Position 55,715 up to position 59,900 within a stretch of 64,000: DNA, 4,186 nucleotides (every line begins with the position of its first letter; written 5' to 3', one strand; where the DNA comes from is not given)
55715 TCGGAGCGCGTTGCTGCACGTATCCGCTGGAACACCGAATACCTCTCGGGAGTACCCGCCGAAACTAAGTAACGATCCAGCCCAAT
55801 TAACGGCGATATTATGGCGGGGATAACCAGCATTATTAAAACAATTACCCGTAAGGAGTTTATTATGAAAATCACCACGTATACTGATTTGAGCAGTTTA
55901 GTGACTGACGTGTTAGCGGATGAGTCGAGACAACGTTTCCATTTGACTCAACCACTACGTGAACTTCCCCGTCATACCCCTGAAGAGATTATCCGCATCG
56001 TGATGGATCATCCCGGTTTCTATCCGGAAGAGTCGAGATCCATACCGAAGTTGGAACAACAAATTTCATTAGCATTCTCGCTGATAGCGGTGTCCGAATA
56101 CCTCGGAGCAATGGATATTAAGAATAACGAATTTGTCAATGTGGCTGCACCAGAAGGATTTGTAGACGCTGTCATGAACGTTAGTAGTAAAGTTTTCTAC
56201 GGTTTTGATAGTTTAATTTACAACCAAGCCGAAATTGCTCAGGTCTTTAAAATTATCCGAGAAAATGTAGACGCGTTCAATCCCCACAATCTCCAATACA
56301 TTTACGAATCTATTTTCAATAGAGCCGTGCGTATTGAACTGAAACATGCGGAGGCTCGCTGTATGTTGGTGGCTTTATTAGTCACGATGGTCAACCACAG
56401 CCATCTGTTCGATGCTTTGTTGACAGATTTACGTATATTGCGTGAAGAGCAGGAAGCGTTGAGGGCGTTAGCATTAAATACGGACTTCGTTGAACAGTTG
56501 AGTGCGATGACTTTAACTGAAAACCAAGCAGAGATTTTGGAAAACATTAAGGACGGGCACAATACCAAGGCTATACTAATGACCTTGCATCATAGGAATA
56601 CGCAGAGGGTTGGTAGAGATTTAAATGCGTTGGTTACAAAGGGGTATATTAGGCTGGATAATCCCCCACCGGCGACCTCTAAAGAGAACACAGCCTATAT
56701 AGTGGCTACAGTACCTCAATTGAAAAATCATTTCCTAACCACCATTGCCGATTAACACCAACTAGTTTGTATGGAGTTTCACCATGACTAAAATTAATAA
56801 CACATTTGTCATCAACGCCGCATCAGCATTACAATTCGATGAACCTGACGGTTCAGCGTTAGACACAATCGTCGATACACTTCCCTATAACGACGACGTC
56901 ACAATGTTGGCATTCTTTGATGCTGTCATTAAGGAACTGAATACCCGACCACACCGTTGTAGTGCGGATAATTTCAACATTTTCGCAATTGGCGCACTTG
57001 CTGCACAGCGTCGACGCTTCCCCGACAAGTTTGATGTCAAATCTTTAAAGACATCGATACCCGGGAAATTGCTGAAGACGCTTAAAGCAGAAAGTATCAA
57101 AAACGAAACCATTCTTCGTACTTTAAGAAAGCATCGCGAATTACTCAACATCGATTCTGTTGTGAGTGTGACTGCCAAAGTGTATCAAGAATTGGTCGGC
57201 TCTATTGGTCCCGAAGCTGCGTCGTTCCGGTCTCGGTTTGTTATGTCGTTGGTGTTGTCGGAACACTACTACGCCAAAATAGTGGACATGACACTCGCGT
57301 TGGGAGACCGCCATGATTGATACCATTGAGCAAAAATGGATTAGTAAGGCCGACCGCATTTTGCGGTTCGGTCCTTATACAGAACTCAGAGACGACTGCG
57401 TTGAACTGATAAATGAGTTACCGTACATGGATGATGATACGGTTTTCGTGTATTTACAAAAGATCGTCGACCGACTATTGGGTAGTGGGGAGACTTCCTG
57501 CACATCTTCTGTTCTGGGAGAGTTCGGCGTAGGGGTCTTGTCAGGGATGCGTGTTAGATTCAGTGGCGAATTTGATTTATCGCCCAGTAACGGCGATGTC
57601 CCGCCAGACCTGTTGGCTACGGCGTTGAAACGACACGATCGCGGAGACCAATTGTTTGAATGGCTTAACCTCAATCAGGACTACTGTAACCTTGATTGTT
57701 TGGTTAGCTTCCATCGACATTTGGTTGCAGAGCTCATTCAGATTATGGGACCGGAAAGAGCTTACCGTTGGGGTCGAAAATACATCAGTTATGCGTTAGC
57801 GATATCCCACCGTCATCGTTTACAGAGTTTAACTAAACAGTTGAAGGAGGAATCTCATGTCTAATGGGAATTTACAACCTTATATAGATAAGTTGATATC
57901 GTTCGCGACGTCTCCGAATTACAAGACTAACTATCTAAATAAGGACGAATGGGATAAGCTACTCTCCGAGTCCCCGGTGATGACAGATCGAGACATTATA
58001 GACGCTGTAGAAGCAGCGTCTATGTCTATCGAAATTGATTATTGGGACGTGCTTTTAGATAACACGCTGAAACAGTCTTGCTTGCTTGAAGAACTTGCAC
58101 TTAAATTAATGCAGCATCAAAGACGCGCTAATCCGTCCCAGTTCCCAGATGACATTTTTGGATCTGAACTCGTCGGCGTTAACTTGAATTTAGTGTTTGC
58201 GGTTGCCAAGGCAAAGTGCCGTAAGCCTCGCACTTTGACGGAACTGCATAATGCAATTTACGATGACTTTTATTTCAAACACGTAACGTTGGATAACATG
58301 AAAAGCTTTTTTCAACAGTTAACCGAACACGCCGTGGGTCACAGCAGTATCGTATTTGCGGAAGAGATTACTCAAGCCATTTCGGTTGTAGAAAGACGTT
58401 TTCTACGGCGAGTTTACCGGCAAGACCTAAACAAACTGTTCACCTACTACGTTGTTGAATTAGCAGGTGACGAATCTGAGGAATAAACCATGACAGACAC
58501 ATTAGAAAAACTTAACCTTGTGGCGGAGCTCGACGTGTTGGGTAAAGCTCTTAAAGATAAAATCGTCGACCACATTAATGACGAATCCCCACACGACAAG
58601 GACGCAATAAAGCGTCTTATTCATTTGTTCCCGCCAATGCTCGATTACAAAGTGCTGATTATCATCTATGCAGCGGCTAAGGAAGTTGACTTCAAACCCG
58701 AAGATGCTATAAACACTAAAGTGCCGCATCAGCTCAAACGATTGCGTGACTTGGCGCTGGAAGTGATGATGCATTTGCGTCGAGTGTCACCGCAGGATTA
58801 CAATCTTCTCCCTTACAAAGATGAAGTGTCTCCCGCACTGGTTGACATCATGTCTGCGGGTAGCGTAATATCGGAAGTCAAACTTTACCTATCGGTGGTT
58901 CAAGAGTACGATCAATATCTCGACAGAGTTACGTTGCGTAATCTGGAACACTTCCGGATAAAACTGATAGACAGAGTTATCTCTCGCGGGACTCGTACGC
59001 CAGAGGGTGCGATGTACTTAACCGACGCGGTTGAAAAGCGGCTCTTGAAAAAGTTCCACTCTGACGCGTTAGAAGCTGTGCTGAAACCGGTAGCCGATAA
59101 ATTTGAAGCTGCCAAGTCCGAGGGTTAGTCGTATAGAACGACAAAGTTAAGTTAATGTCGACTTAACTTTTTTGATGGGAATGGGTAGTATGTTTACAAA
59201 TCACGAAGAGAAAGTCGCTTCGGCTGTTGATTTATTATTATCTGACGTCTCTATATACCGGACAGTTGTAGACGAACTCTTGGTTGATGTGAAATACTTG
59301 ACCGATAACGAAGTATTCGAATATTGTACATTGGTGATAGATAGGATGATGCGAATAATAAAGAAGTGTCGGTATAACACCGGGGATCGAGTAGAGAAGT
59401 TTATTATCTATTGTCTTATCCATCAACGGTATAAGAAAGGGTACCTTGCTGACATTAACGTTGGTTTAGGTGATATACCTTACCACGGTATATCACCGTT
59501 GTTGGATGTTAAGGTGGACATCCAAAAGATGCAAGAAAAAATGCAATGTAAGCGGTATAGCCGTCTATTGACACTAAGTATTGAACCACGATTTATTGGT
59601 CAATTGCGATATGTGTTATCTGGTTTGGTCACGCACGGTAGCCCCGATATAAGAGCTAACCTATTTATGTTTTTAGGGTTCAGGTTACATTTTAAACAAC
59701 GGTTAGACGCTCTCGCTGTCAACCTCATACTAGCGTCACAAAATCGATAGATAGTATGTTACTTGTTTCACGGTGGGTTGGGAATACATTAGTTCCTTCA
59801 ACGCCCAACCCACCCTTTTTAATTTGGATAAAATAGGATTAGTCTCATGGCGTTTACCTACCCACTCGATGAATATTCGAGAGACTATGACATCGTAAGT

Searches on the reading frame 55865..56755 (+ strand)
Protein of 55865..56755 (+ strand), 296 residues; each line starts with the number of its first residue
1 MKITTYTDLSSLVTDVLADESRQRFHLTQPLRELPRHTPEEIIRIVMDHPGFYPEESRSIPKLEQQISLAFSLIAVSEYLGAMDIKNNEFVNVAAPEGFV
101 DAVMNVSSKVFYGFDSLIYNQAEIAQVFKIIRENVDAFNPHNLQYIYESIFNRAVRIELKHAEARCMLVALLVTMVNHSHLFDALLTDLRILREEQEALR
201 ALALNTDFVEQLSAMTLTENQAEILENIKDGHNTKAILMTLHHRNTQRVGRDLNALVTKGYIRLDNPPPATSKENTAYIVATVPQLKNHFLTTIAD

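Call 35: search_protein_families(library=pfam, proteins=[window:55865-56755:+], max_evalue=1)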
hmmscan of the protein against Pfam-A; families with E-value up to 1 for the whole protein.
window:55865-56755:+ (296 aa): 5 families
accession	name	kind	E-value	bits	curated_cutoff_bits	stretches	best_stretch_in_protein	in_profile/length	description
PF01726.22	LexA_DNA_bind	-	0.0037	17.5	23.7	1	216-266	3-60/65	LexA DNA binding domain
PF17273.7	DUF5338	-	0.0069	16.9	25.9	1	221-247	29-55/69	Family of unknown function (DUF5338)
PF25212.1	HVO_A0114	-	0.031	14.5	27.6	1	209-265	13-69/84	HVO_A0114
PF14947.12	HTH_45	-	0.091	13.2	25.5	1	222-265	9-50/77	Winged helix-turn-helix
PF13463.12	HTH_27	-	0.14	12.9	22.2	1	217-262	1-48/68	Winged helix DNA-binding domain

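Call 104: search_protein_families(library=phrogs, proteins=[window:55865-56755:+], max_evalue=0.01)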
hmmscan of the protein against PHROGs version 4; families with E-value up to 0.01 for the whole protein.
window:55865-56755:+ (296 aa): 0 families

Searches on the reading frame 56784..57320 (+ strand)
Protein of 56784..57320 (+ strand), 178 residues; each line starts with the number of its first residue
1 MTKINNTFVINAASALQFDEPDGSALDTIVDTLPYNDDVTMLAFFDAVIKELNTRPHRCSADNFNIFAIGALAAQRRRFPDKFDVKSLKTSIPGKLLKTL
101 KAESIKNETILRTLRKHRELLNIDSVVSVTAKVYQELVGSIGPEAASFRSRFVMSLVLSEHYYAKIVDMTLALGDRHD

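Call 35: search_protein_families(library=pfam, proteins=[window:56784-57320:+], max_evalue=1)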
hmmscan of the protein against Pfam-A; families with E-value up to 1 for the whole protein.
window:56784-57320:+ (178 aa): 1 family
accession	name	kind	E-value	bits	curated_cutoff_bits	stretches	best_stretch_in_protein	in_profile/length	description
PF00373.23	FERM_M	-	0.041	14.7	23.8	1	35-120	6-88/112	FERM central domain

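Call 87: predict_structure(alignment_id=A2)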
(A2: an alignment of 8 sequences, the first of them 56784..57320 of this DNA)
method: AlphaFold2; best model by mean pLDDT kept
length: 178 residues; sequences in the alignment: 8
mean_pLDDT: 92.0   pTM: 0.87
mean pLDDT of the five models: 92.0, 91.3, 91.2, 91.1, 90.6
residues with pLDDT >= 90: 152; 70-90: 19; 50-70: 3; < 50: 4
segments of 3 or more residues with pLDDT < 50: none
pLDDT, mean of each block of 10 residues (from residue 1): 77 95 95 94 96 93 95 95 87 95 91 93 93 96 96 95 94 66
secondary structure, 60 per line:
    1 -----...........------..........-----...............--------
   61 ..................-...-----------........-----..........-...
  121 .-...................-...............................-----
elements in order: H6-16 H23-32 H38-52 H61-78 H94-101 H107-116 H118-121 H123-141 H143-173

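Call 93: fold_search(model_id=the predicted structure, library=viral)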
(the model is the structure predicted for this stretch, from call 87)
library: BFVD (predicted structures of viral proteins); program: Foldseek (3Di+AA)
matches with E <= 10: 500; with E <= 0.001: 0
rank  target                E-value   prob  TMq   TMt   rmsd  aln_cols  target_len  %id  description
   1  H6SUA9                3.7e-01  0.23  0.23  0.08  15.2       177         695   15  Uncharacterized protein [Campylobacter virus IBB35]
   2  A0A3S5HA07            5.2e-01  0.18  0.24  0.16  14.5       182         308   14  BRRF1 [Vombatid gammaherpesvirus 1]
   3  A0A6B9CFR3            6.0e-01  0.10  0.17  0.06  18.4       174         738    9  HOAR [Chrysodeixis includens nucleopolyhedrovirus]
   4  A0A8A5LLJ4            6.3e-01  0.12  0.19  0.19  25.7       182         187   12  Uncharacterized protein [Arthrobacter phage Prairie]
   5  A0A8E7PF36            6.9e-01  0.11  0.22  0.17  17.6       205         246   11  P0 [Barleria polerovirus 1]
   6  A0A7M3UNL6            7.2e-01  0.12  0.20  0.21  14.0       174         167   11  Uncharacterized protein [Pyramimonas orientalis virus 01B]
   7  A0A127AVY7            8.3e-01  0.23  0.29  0.17  26.1       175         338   14  Uncharacterized protein [Bacillus phage SP-15]
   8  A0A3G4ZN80            8.3e-01  0.08  0.19  0.14  16.9       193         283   10  Uncharacterized protein [Terrestrivirus sp.]
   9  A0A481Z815            8.8e-01  0.05  0.15  0.11  22.3       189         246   15  Uncharacterized protein [Pithovirus LCPAC304]
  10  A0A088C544            9.2e-01  0.07  0.17  0.11  22.7       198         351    9  (no name in the UniProt tables at hand)
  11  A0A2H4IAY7            9.6e-01  0.03  0.12  0.12  17.1       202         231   12  Uncharacterized protein [Erwinia phage vB_EamM_Y3]
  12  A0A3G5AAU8            9.6e-01  0.08  0.17  0.14  16.0       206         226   13  Uncharacterized protein [Hyperionvirus sp.]
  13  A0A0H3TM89            1.0e+00  0.15  0.26  0.21  21.2       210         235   11  (no name in the UniProt tables at hand)
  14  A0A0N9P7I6            1.0e+00  0.08  0.19  0.16  20.0       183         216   15  (no name in the UniProt tables at hand)
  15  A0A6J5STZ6            1.0e+00  0.07  0.15  0.09  15.5       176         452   13  Uncharacterized protein [uncultured Caudovirales phage]
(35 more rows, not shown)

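Call 104: search_protein_families(library=phrogs, proteins=[window:56784-57320:+], max_evalue=0.01)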
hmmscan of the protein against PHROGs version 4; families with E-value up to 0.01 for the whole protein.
window:56784-57320:+ (178 aa): 0 families

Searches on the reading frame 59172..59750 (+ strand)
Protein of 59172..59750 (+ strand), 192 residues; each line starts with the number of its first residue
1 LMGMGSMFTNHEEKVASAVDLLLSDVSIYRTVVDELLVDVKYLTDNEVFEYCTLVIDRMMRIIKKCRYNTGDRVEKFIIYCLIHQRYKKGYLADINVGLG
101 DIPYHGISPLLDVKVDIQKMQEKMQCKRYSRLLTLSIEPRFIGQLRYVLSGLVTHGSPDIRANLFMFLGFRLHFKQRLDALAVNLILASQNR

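Call 35: search_protein_families(library=pfam, proteins=[window:59172-59750:+], max_evalue=1)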
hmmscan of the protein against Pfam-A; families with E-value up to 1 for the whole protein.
window:59172-59750:+ (192 aa): 1 family
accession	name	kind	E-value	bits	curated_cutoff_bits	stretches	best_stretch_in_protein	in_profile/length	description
PF11264.13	ThylakoidFormat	-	0.0042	17.3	27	1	27-53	19-45/216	Thylakoid formation protein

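Call 104: search_protein_families(library=phrogs, proteins=[window:59172-59750:+], max_evalue=0.01)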
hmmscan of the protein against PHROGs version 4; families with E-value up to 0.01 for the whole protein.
window:59172-59750:+ (192 aa): 0 families
